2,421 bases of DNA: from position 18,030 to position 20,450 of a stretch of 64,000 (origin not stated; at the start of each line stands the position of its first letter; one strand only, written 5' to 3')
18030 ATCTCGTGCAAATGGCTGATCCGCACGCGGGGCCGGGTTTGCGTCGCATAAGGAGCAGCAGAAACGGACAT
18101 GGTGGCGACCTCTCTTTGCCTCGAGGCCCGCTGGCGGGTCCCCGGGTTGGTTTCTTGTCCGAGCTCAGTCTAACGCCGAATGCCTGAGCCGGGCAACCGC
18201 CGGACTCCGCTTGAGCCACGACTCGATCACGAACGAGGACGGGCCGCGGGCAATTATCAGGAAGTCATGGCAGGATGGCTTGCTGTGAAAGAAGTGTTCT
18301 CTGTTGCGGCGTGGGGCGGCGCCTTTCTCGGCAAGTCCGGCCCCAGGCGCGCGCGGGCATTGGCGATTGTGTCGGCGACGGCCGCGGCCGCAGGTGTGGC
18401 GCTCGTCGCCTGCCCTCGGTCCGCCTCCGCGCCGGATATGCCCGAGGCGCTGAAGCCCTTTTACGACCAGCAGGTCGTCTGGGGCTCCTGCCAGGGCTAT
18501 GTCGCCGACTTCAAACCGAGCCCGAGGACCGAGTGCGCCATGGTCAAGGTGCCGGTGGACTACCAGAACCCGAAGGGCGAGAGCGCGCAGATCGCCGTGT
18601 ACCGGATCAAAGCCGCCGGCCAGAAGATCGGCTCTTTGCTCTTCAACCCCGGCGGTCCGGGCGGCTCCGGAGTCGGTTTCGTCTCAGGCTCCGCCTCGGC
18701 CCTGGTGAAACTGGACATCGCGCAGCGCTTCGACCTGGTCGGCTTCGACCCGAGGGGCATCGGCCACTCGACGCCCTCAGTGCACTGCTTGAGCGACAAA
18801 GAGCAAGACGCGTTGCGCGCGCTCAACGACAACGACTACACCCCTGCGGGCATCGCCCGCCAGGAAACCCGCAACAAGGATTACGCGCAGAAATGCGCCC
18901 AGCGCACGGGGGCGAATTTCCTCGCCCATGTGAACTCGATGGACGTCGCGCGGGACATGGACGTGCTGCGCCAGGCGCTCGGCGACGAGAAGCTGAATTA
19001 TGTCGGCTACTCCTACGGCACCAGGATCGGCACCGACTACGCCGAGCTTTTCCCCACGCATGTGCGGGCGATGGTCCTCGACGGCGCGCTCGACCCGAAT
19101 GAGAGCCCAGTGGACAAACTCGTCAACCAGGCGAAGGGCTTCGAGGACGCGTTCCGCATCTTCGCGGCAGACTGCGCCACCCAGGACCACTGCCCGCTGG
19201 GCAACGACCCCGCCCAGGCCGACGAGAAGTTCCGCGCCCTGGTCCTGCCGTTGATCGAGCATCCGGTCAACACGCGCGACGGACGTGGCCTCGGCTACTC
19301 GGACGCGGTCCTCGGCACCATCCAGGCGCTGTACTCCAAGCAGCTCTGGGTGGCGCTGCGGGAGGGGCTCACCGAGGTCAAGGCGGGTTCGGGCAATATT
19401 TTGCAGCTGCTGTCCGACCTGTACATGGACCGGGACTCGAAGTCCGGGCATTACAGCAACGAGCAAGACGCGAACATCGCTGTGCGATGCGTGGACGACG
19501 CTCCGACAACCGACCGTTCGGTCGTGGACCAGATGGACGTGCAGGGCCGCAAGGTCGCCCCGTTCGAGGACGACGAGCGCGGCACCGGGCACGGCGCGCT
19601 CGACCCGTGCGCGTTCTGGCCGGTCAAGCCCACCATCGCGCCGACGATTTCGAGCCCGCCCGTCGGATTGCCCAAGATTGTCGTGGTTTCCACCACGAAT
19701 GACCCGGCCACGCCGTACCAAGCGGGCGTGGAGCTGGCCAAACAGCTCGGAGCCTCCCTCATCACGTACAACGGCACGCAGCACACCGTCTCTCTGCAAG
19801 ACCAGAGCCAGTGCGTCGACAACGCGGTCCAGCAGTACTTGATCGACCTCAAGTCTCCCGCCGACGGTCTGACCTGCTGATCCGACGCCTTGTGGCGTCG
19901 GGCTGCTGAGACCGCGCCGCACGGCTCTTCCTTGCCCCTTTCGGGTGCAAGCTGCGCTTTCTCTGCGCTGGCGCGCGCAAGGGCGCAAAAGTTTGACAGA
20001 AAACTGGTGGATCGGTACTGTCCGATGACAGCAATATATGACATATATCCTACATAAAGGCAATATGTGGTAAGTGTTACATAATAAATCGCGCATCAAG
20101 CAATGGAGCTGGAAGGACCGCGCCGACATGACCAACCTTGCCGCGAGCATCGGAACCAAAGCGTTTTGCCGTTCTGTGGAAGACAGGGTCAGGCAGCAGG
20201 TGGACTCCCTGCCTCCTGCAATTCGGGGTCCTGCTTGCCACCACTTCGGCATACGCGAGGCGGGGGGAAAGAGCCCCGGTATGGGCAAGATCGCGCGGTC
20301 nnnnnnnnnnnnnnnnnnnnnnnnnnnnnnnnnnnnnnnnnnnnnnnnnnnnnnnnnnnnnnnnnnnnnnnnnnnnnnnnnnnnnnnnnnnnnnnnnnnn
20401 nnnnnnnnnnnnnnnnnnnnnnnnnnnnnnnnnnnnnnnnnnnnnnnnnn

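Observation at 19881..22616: Compact three-gene isoprenoid island with both Asp-rich motif sets altered, inserted between the TAP-like hydrolase and glnA2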

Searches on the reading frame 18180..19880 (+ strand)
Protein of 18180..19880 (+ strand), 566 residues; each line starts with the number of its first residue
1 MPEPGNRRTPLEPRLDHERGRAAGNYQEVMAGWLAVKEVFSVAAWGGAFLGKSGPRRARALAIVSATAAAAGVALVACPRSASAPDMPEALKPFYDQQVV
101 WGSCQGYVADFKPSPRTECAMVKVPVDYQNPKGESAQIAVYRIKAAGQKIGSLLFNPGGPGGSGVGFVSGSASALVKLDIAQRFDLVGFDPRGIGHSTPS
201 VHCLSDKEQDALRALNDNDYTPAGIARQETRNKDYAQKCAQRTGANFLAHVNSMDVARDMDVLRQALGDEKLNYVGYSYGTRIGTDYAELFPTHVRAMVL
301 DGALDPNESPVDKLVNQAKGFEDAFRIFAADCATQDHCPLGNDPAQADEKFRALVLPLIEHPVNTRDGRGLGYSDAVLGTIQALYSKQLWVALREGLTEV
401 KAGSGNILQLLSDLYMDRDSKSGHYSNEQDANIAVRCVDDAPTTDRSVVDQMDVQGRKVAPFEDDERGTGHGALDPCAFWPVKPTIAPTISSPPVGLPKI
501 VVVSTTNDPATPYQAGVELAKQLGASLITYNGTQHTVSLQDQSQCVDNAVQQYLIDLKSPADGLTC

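Call 4: search_protein_families(library=pfam, proteins=[window:18180-19880:+], max_evalue=0.01)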
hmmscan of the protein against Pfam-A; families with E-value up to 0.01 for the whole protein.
window:18180-19880:+ (566 aa): 2 families
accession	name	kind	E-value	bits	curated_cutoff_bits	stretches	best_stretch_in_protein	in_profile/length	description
PF00561.26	Abhydrolase_1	-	5.7e-33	115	25.8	1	153-540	3-243/245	alpha/beta hydrolase fold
PF08386.16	Abhydrolase_4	-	3.5e-22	78.9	21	1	475-566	14-103/103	TAP-like protein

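Call 45: find_homologous_proteins(query=window:18180-19877:+, max_evalue=1e-40)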
Query window:18180-19877:+ (566 aa): 6555 proteins with E <= 1e-40 among 8000 candidates; the best 120 are listed.
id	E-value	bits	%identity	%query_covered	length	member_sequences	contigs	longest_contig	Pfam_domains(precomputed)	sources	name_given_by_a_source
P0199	0.0e+0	1228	100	95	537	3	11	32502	PF00561.27,PF08386.17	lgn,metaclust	metaclust:\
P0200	0.0e+0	1058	85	94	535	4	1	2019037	PF00561.27,PF08386.17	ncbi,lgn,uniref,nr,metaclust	ncbi:hypothetical protein HMPREF9336_01980 [Segniliparus rugosus ATCC BAA-974]|uniref:AB hydrolase-1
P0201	0.0e+0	1035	84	94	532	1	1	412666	PF00561.27,PF08386.17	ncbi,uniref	ncbi:MAG: alpha/beta hydrolase [Segniliparus sp.]|uniref:alpha/beta hydrolase n=1 Tax=Segniliparus s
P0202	4.6e-245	833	46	85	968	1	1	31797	PF00561.27,PF08386.17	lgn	-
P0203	3.9e-178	612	57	88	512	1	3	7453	PF00561.27,PF08386.17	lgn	-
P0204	9.4e-174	597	58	85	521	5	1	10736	PF00561.27,PF08386.17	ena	-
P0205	4.9e-173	595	56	89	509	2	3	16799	PF00561.27,PF08386.17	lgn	-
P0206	8.3e-173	594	57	84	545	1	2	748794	PF00561.27,PF08386.17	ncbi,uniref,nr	ncbi:alpha/beta hydrolase [Rhodococcus sp. D2-41]|uniref:Alpha/beta hydrolase n=1 Tax=Speluncibacter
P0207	4.5e-171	589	54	90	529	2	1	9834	PF00561.27,PF08386.17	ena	-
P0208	4.9e-171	588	57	84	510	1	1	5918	PF00561.27,PF08386.17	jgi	jgi:pimeloyl-ACP methyl ester carboxylesterase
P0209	6.2e-171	588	58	84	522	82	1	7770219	PF00561.27,PF08386.17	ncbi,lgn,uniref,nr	ncbi:alpha/beta hydrolase [Rhodococcus opacus]|uniref:alpha/beta hydrolase n=1 Tax=Rhodococcus opacu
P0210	8.4e-171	588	59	85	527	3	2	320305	PF00561.27,PF08386.17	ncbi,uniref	ncbi:alpha/beta hydrolase [Rhodococcus sp. NPDC127528]|uniref:alpha/beta hydrolase n=1 Tax=unclassif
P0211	2.3e-170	586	56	84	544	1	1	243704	PF00561.27,PF08386.17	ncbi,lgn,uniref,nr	ncbi:alpha/beta hydrolase [Williamsia sterculiae]|uniref:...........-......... B. Serine peptidase. 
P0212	4.9e-170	585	58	84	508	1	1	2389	PF00561.27,PF08386.17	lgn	-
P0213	1.0e-169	584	56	90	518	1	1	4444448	PF00561.27,PF08386.17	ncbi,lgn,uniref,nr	ncbi:hydrolase [Rhodococcus sp. WMMA185]|uniref:alpha/beta hydrolase n=1 Tax=Rhodococcus sp. WMMA185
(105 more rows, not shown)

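Call 46: find_encoding_contigs(protein=P0200, flank=8000, max_places=2)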
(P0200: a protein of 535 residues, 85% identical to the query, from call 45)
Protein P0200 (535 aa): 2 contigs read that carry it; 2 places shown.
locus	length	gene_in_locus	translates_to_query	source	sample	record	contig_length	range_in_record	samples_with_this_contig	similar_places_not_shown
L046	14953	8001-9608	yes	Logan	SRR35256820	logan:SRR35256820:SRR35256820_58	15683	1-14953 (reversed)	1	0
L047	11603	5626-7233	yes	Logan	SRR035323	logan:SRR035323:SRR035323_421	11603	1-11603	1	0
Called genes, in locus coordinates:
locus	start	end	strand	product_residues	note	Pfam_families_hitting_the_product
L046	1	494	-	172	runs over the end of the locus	-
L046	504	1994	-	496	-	PF01928:CYTH, PF05235:CHAD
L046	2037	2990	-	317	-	PF00561:Abhydrolase_1, PF12697:Abhydrolase_6, PF12146:Hydrolase_4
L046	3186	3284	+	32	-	-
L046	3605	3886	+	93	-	-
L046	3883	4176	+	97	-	-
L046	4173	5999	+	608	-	PF06013:WXG100 (faint), PF06259:Abhydrolase_8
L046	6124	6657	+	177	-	-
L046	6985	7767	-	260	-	PF02548:Pantoate_transf, PF13714:PEP_mutase (weak)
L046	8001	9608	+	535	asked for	PF00561:Abhydrolase_1, PF08386:Abhydrolase_4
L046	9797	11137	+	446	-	PF03951:Gln-synt_N, PF00120:Gln-synt_C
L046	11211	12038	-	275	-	PF00056:Ldh_1_N, PF02866:Ldh_1_C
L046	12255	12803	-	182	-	-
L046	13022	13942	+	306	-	PF10118:Metal_hydrol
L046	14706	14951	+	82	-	?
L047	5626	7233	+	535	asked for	PF00561:Abhydrolase_1, PF08386:Abhydrolase_4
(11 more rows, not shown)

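Call 47: find_encoding_contigs(protein=P0201, flank=8000, max_places=2)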
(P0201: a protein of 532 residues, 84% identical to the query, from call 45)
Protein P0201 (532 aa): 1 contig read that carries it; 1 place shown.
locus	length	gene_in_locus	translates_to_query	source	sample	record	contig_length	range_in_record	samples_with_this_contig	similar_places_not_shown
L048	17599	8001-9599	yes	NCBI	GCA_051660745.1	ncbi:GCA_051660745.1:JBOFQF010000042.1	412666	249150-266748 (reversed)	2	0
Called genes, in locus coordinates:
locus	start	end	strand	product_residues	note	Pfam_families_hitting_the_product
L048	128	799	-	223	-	PF02545:Maf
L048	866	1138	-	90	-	PF13822:ACC_epsilon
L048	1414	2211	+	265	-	PF20401:Rhomboid_2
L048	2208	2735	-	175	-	PF14539:DUF4442 (weak), PF13622:4HBT_3, PF03061:4HBT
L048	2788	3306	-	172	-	-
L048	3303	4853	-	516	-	PF01928:CYTH, PF05235:CHAD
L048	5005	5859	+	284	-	PF09995:MPAB_Lcp_cat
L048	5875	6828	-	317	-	PF00561:Abhydrolase_1, PF12697:Abhydrolase_6, PF12146:Hydrolase_4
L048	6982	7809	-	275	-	PF02548:Pantoate_transf, PF13714:PEP_mutase (weak)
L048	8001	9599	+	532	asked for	PF00561:Abhydrolase_1, PF08386:Abhydrolase_4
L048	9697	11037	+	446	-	PF03951:Gln-synt_N, PF00120:Gln-synt_C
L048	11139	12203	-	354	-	PF00056:Ldh_1_N, PF02866:Ldh_1_C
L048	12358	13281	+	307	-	PF10118:Metal_hydrol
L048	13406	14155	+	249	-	PF00657:Lipase_GDSL, PF13472:Lipase_GDSL_2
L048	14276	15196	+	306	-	PF10118:Metal_hydrol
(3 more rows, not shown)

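Call 70: find_encoding_contigs(protein=P0213, flank=6000, max_places=1)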
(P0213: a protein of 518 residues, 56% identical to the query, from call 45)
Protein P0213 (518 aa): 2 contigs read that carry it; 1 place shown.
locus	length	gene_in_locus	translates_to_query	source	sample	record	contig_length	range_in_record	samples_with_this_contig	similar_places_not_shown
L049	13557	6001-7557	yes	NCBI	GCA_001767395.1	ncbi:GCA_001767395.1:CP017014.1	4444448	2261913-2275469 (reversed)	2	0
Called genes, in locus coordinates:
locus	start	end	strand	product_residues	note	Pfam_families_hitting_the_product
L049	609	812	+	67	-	-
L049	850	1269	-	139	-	PF01575:MaoC_dehydratas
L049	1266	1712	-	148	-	PF13452:FAS1_DH_region, PF22622:MFE-2_hydrat-2_N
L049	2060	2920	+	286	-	PF16640:Big_3_5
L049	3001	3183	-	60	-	-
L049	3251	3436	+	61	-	-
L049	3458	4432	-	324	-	PF00561:Abhydrolase_1, PF12146:Hydrolase_4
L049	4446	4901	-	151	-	-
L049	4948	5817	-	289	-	PF02548:Pantoate_transf, PF13714:PEP_mutase (weak)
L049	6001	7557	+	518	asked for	PF00561:Abhydrolase_1, PF08386:Abhydrolase_4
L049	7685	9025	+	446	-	PF03951:Gln-synt_N, PF00120:Gln-synt_C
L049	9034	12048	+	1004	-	PF03710:GlnE, PF03445:DUF294 (faint), PF08335:GlnD_UR_UTase, PF03710:GlnE, PF08335:GlnD_UR_UTase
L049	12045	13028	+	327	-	PF03372:Exo_endo_phos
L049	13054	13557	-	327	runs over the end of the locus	PF04069:OpuAC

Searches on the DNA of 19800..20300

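Call 60: search_rna_families(source=window, start=19800, end=20300, threshold=evalue, max_evalue=1)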
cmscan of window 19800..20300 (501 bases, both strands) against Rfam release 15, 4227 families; matches with E-value up to 1: 1.
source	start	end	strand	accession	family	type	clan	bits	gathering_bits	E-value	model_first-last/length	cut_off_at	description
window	20185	20247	+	RF04237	mir-1490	Gene; miRNA;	-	19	75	0.097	1-77/77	no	mir-1490 microRNA precursor family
